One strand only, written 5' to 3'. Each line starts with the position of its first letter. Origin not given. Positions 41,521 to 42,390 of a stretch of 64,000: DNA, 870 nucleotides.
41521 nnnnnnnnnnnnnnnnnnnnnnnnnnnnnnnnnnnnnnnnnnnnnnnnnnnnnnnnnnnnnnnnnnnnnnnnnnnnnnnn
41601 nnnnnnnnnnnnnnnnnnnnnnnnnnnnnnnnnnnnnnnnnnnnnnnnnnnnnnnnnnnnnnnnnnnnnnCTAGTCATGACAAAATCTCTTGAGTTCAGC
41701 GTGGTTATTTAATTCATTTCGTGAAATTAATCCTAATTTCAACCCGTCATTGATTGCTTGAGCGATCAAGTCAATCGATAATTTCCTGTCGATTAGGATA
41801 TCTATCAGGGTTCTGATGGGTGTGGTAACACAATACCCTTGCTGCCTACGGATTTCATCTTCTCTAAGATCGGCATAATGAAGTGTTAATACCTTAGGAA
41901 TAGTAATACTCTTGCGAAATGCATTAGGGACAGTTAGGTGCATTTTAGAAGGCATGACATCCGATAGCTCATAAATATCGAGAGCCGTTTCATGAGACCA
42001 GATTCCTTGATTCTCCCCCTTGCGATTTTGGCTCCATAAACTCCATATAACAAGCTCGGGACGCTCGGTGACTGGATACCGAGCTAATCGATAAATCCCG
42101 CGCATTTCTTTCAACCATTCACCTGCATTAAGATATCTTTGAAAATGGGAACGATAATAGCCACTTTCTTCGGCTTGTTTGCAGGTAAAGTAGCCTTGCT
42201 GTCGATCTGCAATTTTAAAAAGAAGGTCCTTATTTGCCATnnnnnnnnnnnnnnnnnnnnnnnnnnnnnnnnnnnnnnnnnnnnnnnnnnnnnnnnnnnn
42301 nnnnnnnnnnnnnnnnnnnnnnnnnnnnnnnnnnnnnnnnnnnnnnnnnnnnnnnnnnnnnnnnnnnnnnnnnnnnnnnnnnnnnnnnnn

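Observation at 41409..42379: tRNA(CAT)-anchored scar of an integrated element carrying an orphan AbiEi antitoxin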

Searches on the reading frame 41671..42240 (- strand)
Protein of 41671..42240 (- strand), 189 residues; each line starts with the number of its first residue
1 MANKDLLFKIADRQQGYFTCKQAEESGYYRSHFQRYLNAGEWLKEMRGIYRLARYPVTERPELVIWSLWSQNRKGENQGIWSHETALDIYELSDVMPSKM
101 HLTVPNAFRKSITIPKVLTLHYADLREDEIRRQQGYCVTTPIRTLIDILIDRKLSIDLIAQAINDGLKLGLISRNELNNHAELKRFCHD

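Call 6: search_protein_families(library=pfam, proteins=[window:41671-42240:-], max_evalue=1)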
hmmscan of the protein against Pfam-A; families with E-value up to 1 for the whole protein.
window:41671-42240:- (189 aa): 1 family
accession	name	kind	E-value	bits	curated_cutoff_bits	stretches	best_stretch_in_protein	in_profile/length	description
PF13338.12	AbiEi_4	-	2.2e-08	34.5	25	1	6-53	2-49/49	Transcriptional regulator, AbiEi antitoxin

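Call 7: search_protein_families(library=ncbifam, proteins=[window:41671-42240:-], max_evalue=1)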
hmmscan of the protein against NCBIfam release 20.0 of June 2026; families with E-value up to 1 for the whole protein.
window:41671-42240:- (189 aa): 0 families
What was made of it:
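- Tried and rejected: NCBIfam gave no hit for AbiEi (call 7).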

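Call 8: search_protein_families(library=padloc, proteins=[window:41671-42240:-], max_evalue=1)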
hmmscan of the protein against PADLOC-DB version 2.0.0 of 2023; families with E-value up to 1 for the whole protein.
window:41671-42240:- (189 aa): 17 families
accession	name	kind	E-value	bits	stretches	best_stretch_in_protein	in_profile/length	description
PDLC02228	AbiEi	-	1.4e-62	208.8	1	3-183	26-191/216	AbiEi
PDLC02249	AbiEi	-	1.6e-45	153.2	1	4-182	5-174/184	AbiEi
PDLC02260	AbiEi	-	7e-35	117.7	1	3-134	3-126/131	AbiEi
PDLC02231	AbiEi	-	7.6e-23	79.6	1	7-181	10-186/280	AbiEi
PDLC02225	AbiEi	-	8.3e-21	72.6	1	1-182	4-179/198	AbiEi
PDLC02259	AbiEi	-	2.3e-15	54.6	1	18-176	2-162/191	AbiEi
PDLC02265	AbiEi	-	1.2e-11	42.7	1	13-185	12-185/198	AbiEi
PDLC02239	AbiEi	-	5e-11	40.7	1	16-152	10-147/195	AbiEi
PDLC02244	AbiEi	-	5.1e-11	40.4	1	7-178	10-185/292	AbiEi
PDLC02283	AbiEi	-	3.9e-09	34.5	1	13-185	15-188/201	AbiEi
PDLC02256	AbiEi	-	1.1e-07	30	1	1-179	1-167/174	AbiEi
PDLC02275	AbiEi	-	1.2e-06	26.6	1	13-149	8-139/184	AbiEi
PDLC02248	AbiEi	-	0.00015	19.6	1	1-110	1-101/198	AbiEi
PDLC02254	AbiEi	-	0.0002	19.1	1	14-108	14-105/197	AbiEi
PDLC02262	AbiEi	-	0.00043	17.9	1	77-118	76-113/206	AbiEi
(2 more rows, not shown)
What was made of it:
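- On AbiEi antitoxin family (PF13338 / COG5340): PADLOC AbiEi profile at 1.4e-62 over residues 3-183 (call 8).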

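Call 9: find_homologous_proteins(query=window:41671-42240:-)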
Query window:41671-42240:- (189 aa): 603 proteins with E <= 0.001 among 673 candidates; the best 120 are listed.
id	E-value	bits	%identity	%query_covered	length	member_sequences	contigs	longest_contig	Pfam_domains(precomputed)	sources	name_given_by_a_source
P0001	2.2e-124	430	100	100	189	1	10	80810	PF13338.13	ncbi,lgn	-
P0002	9.3e-111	386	89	100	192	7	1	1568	PF13338.13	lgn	-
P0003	3.9e-108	377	87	100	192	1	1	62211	PF13338.13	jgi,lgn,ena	-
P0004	2.8e-105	368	85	100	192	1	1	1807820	PF13338.13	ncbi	-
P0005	1.4e-103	362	85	100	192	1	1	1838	PF13338.13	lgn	-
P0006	3.1e-92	325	75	100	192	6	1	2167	PF13338.13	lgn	-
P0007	4.2e-86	305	71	100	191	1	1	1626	PF13338.13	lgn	-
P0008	7.2e-86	305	69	99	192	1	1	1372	PF13338.13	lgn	-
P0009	1.5e-77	277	63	98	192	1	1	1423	PF13338.13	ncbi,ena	-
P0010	7.0e-77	275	65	98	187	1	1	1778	PF13338.13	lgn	-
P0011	1.8e-76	274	66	100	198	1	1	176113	PF13338.13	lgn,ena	-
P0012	1.9e-76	274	67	94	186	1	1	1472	PF13338.13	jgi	jgi:predicted transcriptional regulator of viral defense system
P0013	1.2e-75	271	66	94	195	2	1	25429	PF13338.13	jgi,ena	-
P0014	2.1e-75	270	66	94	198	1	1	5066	PF13338.13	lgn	-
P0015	2.3e-75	270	63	100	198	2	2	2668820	PF13338.13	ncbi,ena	-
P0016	6.8e-75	269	63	98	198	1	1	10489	PF13338.13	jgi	jgi:predicted transcriptional regulator of viral defense system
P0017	7.2e-75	269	64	100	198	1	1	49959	PF13338.13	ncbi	-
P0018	9.0e-75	268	64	95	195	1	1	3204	PF13338.13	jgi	jgi:predicted transcriptional regulator of viral defense system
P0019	9.3e-75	268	65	97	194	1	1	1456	PF13338.13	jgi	jgi:predicted transcriptional regulator of viral defense system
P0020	1.2e-74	268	63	96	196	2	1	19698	PF13338.13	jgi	jgi:predicted transcriptional regulator of viral defense system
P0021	1.5e-74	268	64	96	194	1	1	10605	PF13338.13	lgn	-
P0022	2.0e-74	267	65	95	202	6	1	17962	PF13338.13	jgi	jgi:predicted transcriptional regulator of viral defense system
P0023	3.8e-74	266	64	96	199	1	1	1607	PF13338.13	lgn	-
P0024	5.4e-74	266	63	94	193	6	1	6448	PF13338.13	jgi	-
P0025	5.5e-74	266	64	97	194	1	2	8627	PF13338.13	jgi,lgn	jgi:predicted transcriptional regulator of viral defense system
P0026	6.5e-74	266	63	94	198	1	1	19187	PF13338.13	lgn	-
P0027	1.1e-73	265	66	96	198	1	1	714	PF13338.13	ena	-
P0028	1.1e-73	265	63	100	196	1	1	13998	PF13338.13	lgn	-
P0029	1.1e-73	265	63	96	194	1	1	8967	PF13338.13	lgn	-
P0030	1.3e-73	265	63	98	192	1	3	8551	PF13338.13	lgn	-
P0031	1.4e-73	265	64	97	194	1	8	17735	PF13338.13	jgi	jgi:predicted transcriptional regulator of viral defense system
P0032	1.6e-73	264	61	99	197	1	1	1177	PF13338.13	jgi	jgi:predicted transcriptional regulator of viral defense system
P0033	3.2e-73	263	67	94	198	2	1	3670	PF13338.13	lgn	-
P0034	4.6e-73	263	60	95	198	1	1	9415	PF13338.13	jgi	jgi:predicted transcriptional regulator of viral defense system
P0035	7.5e-73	262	65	97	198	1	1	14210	PF09407.17,PF13338.13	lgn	-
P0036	8.7e-73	262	64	96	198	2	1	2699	PF13338.13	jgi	-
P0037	8.9e-73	262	62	97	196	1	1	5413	PF13338.13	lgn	-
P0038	1.0e-72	262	62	94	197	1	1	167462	PF13338.13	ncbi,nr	ncbi:Uncharacterized protein PHSC3_001365 [Chlamydiales bacterium STE3]|nr:Uncharacterized protein P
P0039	1.0e-72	262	64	95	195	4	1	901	PF13338.13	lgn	-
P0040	1.1e-72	262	60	93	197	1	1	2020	PF13338.13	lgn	-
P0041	1.2e-72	261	60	100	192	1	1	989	PF13338.13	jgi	jgi:predicted transcriptional regulator of viral defense system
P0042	1.4e-72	261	64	95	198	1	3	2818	PF13338.13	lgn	-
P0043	1.7e-72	261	66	94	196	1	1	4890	PF13338.13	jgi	jgi:predicted transcriptional regulator of viral defense system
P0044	1.7e-72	261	66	92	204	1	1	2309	PF13338.13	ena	-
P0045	1.9e-72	261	64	94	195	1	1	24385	PF13338.13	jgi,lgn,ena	jgi:predicted transcriptional regulator of viral defense system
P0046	2.0e-72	261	60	100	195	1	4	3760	PF13338.13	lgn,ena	-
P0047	2.0e-72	261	63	94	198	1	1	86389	PF13338.13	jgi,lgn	-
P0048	2.0e-72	261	61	95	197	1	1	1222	PF13338.13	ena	-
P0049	2.1e-72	261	62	93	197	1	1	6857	PF13338.13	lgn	-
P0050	2.5e-72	260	64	95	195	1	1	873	PF13338.13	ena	-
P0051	2.6e-72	260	63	95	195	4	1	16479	PF13338.13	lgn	-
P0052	3.2e-72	260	63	97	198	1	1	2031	PF13338.13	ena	-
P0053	3.4e-72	260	58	100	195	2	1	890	PF13338.13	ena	-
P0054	3.6e-72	260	63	95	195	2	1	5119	PF13338.13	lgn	-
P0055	5.3e-72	259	63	94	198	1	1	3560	PF13338.13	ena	-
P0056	5.5e-72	259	64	94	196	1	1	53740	PF13338.13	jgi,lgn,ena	-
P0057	5.8e-72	259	65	97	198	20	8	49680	PF13338.13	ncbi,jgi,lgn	jgi:predicted transcriptional regulator of viral defense system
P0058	5.9e-72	259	63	97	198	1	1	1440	PF13338.13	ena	-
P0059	6.3e-72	259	62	94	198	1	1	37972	PF13338.13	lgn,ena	-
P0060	8.6e-72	259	63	97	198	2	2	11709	PF13338.13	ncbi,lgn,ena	-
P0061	8.8e-72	259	59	94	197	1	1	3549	PF13338.13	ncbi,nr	ncbi:MAG: type IV toxin-antitoxin system AbiEi family antitoxin domain-containing protein [Chlamydii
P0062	1.1e-71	258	64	97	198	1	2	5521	PF09407.17,PF13338.13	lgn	-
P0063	1.2e-71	258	63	97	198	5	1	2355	PF13338.13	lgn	-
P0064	2.0e-71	258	60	98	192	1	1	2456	PF13338.13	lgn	-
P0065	2.2e-71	257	63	97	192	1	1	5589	PF13338.13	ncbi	-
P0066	2.6e-71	257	64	96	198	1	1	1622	PF13338.13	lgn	-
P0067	2.7e-71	257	60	94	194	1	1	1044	PF13338.13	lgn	-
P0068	3.7e-71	257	63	95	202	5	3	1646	PF13338.13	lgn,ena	-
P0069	4.7e-71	256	63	97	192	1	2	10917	PF13338.13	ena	-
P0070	4.8e-71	256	61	93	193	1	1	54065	PF13338.13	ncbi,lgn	-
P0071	4.8e-71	256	60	95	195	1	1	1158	PF13338.13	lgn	-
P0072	5.0e-71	256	61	98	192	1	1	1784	PF13338.13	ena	-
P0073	5.4e-71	256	61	98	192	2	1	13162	PF13338.13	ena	-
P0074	6.1e-71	256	63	95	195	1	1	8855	PF13338.13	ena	-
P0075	6.4e-71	256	61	95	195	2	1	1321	PF13338.13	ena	-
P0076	8.0e-71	256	55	100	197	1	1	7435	PF13338.13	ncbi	-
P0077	8.0e-71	256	64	94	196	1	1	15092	PF13338.13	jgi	jgi:predicted transcriptional regulator of viral defense system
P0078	8.3e-71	256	62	97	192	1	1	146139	PF13338.13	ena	-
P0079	8.6e-71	255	64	94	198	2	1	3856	PF13338.13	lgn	-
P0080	9.5e-71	255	60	98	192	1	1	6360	PF13338.13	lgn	-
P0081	1.0e-70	255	60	98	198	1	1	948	PF13338.13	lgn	-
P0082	1.1e-70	255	62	96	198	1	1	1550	PF13338.13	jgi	jgi:predicted transcriptional regulator of viral defense system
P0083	1.1e-70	255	61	97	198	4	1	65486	PF13338.13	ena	-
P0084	1.1e-70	255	62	100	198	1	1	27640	PF13338.13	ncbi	-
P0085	1.3e-70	255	63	95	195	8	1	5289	PF13338.13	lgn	-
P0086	1.3e-70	255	59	98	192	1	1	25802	PF13338.13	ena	-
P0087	1.6e-70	255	62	94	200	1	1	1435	PF13338.13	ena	-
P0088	1.6e-70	255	58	98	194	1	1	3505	PF13338.13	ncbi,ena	-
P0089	1.7e-70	255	59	100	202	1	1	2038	PF13338.13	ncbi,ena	-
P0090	2.4e-70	254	63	97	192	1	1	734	PF13338.13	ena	-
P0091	2.8e-70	254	64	94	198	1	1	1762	PF13338.13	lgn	-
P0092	3.1e-70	254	59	98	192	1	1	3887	PF13338.13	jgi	jgi:predicted transcriptional regulator of viral defense system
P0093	3.9e-70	253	61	98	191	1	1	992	PF13338.13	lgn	-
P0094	4.1e-70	253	58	93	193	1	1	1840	PF13338.13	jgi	jgi:predicted transcriptional regulator of viral defense system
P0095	4.1e-70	253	63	97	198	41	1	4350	PF13338.13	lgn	-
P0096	4.4e-70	253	59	98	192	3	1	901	PF13338.13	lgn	-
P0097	4.4e-70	253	60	95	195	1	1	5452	PF13338.13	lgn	-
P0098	4.8e-70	253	62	93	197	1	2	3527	PF13338.13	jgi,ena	-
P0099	4.9e-70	253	60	98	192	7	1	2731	PF13338.13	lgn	-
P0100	5.4e-70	253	58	97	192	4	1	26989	PF13338.13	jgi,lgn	-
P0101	5.4e-70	253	57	93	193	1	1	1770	PF13338.13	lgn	-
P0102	6.4e-70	253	61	93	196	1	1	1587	PF13338.13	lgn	-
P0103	6.9e-70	253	60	100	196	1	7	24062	PF13338.13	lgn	-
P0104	1.0e-69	252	57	93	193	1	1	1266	PF13338.13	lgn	-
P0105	1.1e-69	252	58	98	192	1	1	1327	PF13338.13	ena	-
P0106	1.1e-69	252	65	94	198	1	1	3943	PF13338.13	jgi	jgi:predicted transcriptional regulator of viral defense system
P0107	1.1e-69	252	61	97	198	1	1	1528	PF13338.13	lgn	-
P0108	1.4e-69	251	58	94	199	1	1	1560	PF13338.13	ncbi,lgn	-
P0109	1.8e-69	251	63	95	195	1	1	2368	PF13338.13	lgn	-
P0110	2.2e-69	251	58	94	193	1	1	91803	PF13338.13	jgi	jgi:predicted transcriptional regulator of viral defense system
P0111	2.7e-69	251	60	96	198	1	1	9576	PF13338.13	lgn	-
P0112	2.7e-69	251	58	99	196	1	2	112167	PF13338.13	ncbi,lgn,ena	-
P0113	2.8e-69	251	57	93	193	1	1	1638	PF13338.13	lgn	-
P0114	3.1e-69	250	58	98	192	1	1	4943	PF13338.13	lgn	-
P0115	3.1e-69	250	62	96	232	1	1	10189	PF13338.13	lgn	-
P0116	3.4e-69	250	61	93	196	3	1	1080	PF13338.13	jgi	jgi:predicted transcriptional regulator of viral defense system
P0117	3.7e-69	250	58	100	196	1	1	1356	PF13338.13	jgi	jgi:predicted transcriptional regulator of viral defense system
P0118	4.5e-69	250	62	94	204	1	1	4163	PF13338.13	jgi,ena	-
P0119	6.1e-69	249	58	96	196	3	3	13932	PF13338.13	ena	-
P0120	6.5e-69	249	63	95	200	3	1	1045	PF13338.13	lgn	-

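Call 10: find_encoding_contigs(protein=P0004, flank=10000, max_places=4)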
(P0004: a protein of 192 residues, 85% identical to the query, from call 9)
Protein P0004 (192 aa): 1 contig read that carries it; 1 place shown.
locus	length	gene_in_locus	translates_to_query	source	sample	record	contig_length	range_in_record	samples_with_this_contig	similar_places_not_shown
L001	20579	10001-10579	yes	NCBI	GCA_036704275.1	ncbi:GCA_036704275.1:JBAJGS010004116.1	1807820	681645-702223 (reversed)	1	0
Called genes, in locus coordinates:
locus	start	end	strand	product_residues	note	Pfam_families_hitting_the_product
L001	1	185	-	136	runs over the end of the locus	PF04367:DUF502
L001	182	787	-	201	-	PF02245:Pur_DNA_glyco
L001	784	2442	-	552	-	PF17876:CSD2, PF00773:RNB, PF00575:S1 (weak)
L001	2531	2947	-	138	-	PF08206:OB_RNB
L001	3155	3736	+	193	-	-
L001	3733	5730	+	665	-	-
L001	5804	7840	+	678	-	PF00133:tRNA-synt_1, PF09334:tRNA-synt_1g, PF13603:tRNA-synt_1_2, PF00133:tRNA-synt_1 (weak)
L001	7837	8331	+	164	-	PF08264:Anticodon_1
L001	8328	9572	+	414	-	PF04413:Glycos_transf_N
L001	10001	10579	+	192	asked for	PF13338:AbiEi_4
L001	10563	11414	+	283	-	PF08843:AbiEii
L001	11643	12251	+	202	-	PF08348:PAS_6, PF13309:HTH_22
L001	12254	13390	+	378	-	PF00155:Aminotran_1_2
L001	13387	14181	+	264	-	PF02567:PhzC-PhzF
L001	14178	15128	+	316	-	PF02423:OCD_Mu_crystall, PF01488:Shikimate_DH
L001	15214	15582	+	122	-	-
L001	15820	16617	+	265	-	PF02129:Peptidase_S15 (faint), PF00561:Abhydrolase_1, PF12146:Hydrolase_4, PF12697:Abhydrolase_6, PF00326:Peptidase_S9, PF07859:Abhydrolase_3 (weak)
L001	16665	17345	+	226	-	PF00365:PFK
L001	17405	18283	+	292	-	PF00365:PFK (faint)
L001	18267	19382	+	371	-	PF00195:Chal_sti_synt_N (weak), PF02797:Chal_sti_synt_C, PF08541:ACP_syn_III_C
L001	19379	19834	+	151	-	-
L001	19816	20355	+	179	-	PF13489:Methyltransf_23, PF02353:CMAS, PF01209:Ubie_methyltran, PF13679:Methyltransf_32 (weak), PF13847:Methyltransf_31, PF13649:Methyltransf_25, PF08241:Methyltransf_11, PF08242:Methyltransf_12, +1 more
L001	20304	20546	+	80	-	-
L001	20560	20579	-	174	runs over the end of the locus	PF07992:Pyr_redox_2, PF13738:Pyr_redox_3, PF00070:Pyr_redox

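Call 11: find_encoding_contigs(protein=P0003, flank=10000, max_places=4)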
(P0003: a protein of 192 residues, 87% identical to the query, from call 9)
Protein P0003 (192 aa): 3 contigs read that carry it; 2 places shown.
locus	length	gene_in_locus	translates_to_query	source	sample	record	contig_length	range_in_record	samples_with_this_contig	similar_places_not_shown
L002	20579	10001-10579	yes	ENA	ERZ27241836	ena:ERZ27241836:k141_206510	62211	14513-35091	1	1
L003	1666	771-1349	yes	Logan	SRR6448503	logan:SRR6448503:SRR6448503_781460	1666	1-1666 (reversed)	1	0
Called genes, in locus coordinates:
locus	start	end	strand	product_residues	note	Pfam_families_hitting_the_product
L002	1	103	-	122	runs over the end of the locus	-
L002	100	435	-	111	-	-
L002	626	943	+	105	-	-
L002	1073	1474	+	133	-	PF00589:Phage_integrase, PF22823:MrpR_C_cat (weak)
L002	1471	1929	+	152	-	-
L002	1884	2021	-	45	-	-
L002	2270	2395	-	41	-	-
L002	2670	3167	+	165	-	PF06445:GyrI-like, PF14526:Cass2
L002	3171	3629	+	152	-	PF01243:PNPOx_N (weak)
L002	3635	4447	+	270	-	PF01909:NTP_transf_2 (weak), PF18765:Polbeta (weak), PF13427:AadA_C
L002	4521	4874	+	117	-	PF00583:Acetyltransf_1, PF13508:Acetyltransf_7 (weak)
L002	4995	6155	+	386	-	PF00293:NUDIX, PF02353:CMAS (weak), PF01209:Ubie_methyltran (weak), PF13489:Methyltransf_23, PF13847:Methyltransf_31, PF08241:Methyltransf_11, PF08242:Methyltransf_12, PF13649:Methyltransf_25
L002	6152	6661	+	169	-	PF00149:Metallophos, PF12850:Metallophos_2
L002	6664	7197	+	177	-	PF13302:Acetyltransf_3, PF13523:Acetyltransf_8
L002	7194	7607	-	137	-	-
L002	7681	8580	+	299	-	PF01636:APH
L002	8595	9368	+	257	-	PF00891:Methyltransf_2 (weak), PF13489:Methyltransf_23, PF01209:Ubie_methyltran, PF05219:DREV (weak), PF13847:Methyltransf_31, PF08241:Methyltransf_11, PF08242:Methyltransf_12, PF13649:Methyltransf_25, +4 more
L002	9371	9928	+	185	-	-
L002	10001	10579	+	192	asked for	PF13338:AbiEi_4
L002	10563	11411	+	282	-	PF08843:AbiEii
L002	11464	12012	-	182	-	PF14559:TPR_19 (faint), PF08238:Sel1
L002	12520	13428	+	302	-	PF05150:Legionella_OMP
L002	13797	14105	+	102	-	-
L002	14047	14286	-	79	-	-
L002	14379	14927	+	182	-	PF01872:RibD_C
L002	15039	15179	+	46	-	-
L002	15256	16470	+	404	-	-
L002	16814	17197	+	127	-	PF13744:HTH_37, PF01381:HTH_3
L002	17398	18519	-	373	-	-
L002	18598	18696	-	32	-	-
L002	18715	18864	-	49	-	-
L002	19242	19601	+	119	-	PF13489:Methyltransf_23 (weak)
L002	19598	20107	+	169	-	PF00149:Metallophos, PF12850:Metallophos_2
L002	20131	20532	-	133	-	-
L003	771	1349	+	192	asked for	PF13338:AbiEi_4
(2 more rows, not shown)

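Call 12: find_encoding_contigs(protein=P0001, flank=10000, max_places=10)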
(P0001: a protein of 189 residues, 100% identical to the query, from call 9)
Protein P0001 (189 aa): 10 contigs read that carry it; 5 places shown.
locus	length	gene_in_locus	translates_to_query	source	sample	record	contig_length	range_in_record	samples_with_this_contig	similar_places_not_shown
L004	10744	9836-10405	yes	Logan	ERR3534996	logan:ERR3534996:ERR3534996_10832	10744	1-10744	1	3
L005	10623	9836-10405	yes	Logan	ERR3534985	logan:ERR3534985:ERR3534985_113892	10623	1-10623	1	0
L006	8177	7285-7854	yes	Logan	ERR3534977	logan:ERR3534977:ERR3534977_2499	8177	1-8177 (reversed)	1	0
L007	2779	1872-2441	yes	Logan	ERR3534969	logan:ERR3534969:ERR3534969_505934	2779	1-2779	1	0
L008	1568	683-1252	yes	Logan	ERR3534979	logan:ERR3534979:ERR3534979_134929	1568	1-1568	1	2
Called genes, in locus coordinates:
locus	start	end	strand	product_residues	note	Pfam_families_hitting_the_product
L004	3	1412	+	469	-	?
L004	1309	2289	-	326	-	PF01370:Epimerase, PF04321:RmlD_sub_bind, PF16363:GDP_Man_Dehyd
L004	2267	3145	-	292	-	PF01790:LGT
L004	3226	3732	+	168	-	-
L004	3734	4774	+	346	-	-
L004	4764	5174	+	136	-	PF01648:ACPS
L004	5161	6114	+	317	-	PF01134:GIDA (faint), PF01266:DAO (faint), PF03486:HI0933_like (faint), PF07992:Pyr_redox_2, PF12831:FAD_oxidored (faint), PF13738:Pyr_redox_3, PF00070:Pyr_redox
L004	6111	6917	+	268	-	-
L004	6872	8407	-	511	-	PF00365:PFK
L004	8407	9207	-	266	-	PF02129:Peptidase_S15 (weak), PF12146:Hydrolase_4, PF00561:Abhydrolase_1, PF12697:Abhydrolase_6, PF00326:Peptidase_S9 (weak), PF07859:Abhydrolase_3 (weak)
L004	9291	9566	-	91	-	-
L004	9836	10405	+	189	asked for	PF13338:AbiEi_4 (weak)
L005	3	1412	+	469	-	?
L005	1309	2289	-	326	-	PF01370:Epimerase, PF04321:RmlD_sub_bind, PF16363:GDP_Man_Dehyd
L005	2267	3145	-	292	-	PF01790:LGT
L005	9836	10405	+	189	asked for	PF13338:AbiEi_4 (weak)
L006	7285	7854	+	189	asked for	PF13338:AbiEi_4 (weak)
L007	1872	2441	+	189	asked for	PF13338:AbiEi_4 (weak)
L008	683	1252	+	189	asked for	PF13338:AbiEi_4 (weak)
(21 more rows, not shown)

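Call 32: search_protein_families(library=pfam, proteins=[L002:1073-1474:+], max_evalue=0.01)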
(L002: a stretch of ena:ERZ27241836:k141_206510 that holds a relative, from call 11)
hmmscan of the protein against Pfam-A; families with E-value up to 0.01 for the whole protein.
L002:1073-1474:+ (133 aa): 2 families
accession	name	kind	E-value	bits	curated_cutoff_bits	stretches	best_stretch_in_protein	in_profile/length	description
PF00589.27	Phage_integrase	-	2.4e-14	53.9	27.1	1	53-131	2-81/172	Phage integrase family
PF11917.13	DUF3435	-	0.0047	16.4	25.8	1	73-100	27-54/418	Protein of unknown function (DUF3435)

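Call 33: find_related_loci(query=window:41671-42240:-, collection=metagenome_contigs, flank=6000)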
Query window:41671-42240:- (189 aa) in metagenome_contigs; peptide patterns used: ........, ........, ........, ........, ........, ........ (x = any residue, [..] = any of these).
172 stretches matched a pattern; 26 encode a relative of the query (tblastn E <= 1e-3); 26 distinct loci.
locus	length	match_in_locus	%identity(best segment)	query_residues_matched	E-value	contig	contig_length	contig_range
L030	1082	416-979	86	1-188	1e-121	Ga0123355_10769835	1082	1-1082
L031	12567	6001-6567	87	1-189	1e-114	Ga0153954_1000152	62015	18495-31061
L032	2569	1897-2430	64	1-178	7e-83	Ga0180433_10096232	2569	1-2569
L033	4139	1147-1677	64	1-177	3e-80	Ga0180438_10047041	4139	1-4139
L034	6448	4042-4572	63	1-177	7e-80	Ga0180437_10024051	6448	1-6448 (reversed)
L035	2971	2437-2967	60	1-177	2e-75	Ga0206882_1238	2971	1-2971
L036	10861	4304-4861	58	1-186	4e-74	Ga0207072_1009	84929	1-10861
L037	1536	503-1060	57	1-186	2e-76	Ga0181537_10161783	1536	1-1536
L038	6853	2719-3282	55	1-188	7e-72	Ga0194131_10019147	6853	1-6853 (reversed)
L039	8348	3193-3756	59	1-186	2e-71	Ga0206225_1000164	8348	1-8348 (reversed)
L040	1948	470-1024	60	1-186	2e-73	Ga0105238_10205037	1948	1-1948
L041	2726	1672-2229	56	1-186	6e-71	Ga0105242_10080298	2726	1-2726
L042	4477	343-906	57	1-186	1e-69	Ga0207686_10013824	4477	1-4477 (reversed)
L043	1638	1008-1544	56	1-179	1e-72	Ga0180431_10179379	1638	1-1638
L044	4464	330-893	57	1-186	1e-69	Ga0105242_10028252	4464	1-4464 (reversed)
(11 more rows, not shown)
